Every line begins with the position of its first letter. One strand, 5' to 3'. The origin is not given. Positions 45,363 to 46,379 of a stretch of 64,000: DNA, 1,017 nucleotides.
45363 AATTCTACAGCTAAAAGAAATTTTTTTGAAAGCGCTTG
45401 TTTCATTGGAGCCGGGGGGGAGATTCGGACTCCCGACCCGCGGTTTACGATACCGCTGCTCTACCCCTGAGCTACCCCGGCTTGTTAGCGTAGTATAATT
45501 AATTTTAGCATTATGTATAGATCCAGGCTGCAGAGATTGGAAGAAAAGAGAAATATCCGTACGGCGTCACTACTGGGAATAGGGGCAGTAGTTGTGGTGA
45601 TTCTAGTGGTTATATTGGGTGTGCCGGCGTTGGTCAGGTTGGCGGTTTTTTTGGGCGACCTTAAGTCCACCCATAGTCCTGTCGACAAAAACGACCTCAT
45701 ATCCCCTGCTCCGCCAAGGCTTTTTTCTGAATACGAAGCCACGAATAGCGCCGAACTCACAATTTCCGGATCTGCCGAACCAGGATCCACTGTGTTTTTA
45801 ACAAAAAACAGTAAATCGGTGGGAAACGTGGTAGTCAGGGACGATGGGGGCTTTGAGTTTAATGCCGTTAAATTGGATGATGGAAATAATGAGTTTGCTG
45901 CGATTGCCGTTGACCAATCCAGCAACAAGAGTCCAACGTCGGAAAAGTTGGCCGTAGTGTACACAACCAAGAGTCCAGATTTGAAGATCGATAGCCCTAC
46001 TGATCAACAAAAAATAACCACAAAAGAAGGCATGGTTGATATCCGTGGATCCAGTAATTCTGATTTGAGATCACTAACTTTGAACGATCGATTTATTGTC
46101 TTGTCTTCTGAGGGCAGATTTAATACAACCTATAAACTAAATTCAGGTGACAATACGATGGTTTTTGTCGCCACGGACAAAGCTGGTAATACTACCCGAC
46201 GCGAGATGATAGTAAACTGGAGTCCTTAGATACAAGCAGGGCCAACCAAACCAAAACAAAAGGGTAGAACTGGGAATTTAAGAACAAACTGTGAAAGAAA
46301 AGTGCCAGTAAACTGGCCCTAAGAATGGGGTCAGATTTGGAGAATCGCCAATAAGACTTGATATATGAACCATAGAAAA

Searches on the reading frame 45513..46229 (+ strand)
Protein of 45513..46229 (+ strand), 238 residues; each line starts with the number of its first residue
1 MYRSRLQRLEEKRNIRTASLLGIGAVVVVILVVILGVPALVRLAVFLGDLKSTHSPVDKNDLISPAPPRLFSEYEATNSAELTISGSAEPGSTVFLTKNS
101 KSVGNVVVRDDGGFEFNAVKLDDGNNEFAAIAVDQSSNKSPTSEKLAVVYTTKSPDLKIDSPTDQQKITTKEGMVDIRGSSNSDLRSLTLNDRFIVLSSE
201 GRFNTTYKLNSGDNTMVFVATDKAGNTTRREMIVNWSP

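Call 54: search_protein_families(library=pfam, proteins=[window:45513-46229:+], max_evalue=1)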
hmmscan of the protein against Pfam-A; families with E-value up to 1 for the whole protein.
window:45513-46229:+ (238 aa): 6 families
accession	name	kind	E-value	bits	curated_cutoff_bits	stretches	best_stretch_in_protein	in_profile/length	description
PF09136.16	Glucodextran_B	-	1.1e-17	64.1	27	2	155-234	1-79/83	Glucodextranase, domain B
PF17936.7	Big_6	-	1.4e-11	44.9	27.6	1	77-143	10-77/83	Bacterial Ig domain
PF19077.6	Big_13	-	2.5e-11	44.4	27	2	76-146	23-96/102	Bacterial Ig-like domain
PF13750.12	Big_3_3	-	0.004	17.3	27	0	114-180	5-71/157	Bacterial Ig-like domain (group 3)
PF12733.13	Cadherin-like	-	0.011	16.6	24.2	1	159-229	22-80/89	Cadherin-like beta sandwich domain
PF08374.16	Protocadherin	-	0.031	14.8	26.3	1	11-164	36-175/217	Protocadherin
